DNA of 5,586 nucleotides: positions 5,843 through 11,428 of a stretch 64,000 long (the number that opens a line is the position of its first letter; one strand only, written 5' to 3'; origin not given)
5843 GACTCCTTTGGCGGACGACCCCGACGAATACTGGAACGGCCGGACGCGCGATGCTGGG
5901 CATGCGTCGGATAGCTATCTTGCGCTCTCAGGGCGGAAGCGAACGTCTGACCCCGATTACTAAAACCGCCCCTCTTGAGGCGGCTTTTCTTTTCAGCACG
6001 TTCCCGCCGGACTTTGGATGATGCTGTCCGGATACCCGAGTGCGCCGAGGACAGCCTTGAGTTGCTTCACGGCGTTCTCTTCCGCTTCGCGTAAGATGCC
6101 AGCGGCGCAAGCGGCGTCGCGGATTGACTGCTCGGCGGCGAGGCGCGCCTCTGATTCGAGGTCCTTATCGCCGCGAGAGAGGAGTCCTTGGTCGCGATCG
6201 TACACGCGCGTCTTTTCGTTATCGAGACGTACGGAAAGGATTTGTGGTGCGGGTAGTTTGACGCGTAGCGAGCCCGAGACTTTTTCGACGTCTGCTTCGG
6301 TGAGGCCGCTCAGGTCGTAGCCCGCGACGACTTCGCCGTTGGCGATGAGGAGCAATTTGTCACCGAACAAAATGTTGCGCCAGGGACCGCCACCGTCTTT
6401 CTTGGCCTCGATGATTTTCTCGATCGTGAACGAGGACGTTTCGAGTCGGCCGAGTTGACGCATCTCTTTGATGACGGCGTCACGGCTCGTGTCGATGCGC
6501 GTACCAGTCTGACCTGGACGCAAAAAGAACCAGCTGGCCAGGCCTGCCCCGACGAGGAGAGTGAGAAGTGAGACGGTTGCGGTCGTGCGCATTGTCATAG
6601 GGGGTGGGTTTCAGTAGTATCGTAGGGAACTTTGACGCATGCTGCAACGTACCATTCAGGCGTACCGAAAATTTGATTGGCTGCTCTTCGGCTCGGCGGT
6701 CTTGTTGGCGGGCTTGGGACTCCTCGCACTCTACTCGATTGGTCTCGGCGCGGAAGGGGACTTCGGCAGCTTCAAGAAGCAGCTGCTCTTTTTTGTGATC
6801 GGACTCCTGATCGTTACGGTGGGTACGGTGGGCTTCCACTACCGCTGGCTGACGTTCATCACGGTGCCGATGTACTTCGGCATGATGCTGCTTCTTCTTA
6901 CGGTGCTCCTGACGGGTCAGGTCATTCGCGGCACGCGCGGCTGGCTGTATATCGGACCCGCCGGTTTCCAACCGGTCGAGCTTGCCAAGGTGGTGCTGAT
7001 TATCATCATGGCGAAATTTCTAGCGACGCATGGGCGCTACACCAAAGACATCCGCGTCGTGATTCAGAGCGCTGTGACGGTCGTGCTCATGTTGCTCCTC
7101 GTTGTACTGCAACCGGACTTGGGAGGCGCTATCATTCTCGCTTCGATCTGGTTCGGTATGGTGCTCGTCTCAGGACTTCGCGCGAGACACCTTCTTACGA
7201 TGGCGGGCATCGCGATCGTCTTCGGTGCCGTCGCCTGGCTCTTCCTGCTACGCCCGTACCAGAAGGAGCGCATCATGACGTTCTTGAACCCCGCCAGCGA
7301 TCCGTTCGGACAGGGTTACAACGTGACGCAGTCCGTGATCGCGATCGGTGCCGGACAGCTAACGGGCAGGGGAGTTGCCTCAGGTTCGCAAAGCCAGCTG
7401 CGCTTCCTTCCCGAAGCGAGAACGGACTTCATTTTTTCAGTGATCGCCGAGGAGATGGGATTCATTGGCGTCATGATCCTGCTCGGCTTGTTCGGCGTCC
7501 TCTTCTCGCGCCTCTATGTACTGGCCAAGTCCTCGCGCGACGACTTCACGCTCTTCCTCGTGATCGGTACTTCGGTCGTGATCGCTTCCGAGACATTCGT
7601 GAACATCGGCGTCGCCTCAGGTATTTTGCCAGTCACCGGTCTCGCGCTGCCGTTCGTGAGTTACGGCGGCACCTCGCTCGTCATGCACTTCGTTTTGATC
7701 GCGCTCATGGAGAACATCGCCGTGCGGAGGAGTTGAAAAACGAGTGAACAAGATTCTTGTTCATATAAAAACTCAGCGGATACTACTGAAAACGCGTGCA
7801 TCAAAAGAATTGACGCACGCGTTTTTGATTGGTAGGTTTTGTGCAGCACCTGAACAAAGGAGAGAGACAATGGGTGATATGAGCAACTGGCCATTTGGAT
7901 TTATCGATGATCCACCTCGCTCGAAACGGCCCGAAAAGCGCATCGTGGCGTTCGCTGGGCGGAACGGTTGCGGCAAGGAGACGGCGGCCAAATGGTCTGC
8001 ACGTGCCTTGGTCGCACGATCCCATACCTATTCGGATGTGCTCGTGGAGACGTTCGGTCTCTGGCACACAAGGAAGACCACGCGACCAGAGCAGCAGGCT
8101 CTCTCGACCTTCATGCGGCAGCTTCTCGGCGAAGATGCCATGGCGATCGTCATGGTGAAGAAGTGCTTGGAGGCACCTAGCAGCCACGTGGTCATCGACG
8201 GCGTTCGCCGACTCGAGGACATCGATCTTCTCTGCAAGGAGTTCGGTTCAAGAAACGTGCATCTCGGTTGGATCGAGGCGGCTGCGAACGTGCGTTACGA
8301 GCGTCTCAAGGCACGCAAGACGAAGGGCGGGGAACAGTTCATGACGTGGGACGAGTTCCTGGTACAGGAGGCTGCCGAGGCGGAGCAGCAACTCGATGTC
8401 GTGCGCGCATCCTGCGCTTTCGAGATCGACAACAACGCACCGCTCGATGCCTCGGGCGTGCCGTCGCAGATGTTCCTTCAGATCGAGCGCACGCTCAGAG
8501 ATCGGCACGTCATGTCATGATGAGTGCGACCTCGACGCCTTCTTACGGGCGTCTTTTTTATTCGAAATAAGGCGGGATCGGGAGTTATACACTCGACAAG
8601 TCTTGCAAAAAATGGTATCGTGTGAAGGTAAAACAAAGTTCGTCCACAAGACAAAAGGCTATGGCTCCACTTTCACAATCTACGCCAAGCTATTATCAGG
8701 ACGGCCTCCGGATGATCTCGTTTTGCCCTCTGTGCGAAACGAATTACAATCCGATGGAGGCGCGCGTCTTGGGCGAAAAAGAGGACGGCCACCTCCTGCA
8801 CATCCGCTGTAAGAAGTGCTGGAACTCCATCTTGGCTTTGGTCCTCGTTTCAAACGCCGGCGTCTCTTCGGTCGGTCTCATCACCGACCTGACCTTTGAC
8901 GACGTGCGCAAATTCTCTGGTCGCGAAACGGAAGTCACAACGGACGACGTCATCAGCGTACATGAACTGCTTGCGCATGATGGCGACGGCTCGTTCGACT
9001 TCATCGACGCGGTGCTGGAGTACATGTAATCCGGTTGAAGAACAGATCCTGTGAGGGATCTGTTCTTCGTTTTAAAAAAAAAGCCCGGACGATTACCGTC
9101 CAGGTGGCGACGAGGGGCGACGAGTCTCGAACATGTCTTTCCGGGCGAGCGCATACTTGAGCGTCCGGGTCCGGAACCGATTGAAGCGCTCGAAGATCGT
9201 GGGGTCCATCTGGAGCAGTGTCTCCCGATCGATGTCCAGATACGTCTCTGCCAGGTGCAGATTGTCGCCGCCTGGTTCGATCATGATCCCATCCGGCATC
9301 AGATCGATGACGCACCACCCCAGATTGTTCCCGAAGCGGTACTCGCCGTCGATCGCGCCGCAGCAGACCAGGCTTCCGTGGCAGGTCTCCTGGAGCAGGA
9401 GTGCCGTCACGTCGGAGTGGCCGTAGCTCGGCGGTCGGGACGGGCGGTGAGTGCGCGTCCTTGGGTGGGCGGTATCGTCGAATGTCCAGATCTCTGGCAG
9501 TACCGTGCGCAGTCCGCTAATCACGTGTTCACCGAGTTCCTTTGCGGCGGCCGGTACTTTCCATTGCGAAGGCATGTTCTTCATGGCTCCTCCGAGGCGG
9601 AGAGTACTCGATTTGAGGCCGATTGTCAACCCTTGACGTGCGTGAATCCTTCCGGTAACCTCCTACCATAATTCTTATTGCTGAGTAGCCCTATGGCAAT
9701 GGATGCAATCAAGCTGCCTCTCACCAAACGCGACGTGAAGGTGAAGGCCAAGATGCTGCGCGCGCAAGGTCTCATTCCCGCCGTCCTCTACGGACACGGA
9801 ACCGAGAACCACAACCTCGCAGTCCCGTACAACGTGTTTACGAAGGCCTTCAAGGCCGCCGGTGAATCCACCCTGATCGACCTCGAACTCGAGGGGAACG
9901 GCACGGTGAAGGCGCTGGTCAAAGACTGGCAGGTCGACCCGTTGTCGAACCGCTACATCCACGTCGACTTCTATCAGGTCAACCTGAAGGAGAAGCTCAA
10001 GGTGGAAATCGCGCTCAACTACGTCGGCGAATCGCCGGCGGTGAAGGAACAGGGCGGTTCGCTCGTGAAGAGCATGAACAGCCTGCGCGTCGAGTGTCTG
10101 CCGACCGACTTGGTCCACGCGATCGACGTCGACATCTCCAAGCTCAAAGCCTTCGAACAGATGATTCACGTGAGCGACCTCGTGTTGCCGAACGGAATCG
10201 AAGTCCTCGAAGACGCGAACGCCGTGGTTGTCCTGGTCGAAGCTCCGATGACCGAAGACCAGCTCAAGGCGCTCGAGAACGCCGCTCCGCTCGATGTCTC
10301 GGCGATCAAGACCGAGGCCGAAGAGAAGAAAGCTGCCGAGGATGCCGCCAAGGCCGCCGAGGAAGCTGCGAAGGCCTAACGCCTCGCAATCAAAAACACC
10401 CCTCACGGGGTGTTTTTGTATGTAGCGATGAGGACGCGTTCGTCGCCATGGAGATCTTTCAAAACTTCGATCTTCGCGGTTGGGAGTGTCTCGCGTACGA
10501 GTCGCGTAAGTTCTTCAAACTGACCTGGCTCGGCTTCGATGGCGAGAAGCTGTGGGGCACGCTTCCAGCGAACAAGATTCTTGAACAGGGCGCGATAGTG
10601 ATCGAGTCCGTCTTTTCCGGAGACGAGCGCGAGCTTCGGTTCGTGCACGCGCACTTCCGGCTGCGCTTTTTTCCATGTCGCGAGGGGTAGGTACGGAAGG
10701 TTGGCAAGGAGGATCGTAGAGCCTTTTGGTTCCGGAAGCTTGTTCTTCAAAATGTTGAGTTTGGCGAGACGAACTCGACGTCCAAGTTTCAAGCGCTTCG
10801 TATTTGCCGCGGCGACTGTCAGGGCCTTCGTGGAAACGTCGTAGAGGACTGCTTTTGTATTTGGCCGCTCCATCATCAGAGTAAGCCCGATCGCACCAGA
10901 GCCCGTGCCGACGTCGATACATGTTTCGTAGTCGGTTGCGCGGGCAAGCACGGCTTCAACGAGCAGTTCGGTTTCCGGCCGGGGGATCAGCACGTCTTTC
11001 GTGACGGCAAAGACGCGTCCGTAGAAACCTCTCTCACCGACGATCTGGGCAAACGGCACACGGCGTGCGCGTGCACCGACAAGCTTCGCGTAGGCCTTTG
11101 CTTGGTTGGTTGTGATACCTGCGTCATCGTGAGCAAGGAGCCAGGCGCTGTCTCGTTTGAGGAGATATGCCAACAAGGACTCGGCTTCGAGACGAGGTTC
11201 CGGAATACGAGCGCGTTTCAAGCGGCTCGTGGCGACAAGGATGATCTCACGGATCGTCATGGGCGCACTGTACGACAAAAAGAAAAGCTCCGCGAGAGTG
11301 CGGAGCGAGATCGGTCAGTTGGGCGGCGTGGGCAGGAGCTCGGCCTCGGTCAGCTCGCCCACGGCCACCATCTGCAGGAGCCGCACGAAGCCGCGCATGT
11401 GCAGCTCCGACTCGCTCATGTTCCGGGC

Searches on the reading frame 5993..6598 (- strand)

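Call 104: search_protein_families(library=pfam, proteins=[window:5993-6598:-], max_evalue=0.00001)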
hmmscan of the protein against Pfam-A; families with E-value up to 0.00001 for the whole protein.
window:5993-6598:- (201 aa): 1 family
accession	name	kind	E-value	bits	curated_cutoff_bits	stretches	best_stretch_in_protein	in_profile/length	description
PF14014.11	DUF4230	-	9.2e-35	120.4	27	1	45-189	2-143/148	Protein of unknown function (DUF4230)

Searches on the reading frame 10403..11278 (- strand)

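Call 104: search_protein_families(library=pfam, proteins=[window:10403-11278:-], max_evalue=0.00001)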
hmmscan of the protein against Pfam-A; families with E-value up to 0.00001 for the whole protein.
window:10403-11278:- (291 aa): 3 families
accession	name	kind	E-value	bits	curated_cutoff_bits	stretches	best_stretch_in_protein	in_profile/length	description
PF17827.6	PrmC_N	-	3.3e-15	56.8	23.4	1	15-81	5-71/71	PrmC N-terminal domain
PF05175.20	MTS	-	2.4e-08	34.3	23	1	103-180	20-94/170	Methyltransferase small domain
PF13847.12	Methyltransf_31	-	4.4e-06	26.9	27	1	118-178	5-65/145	Methyltransferase domain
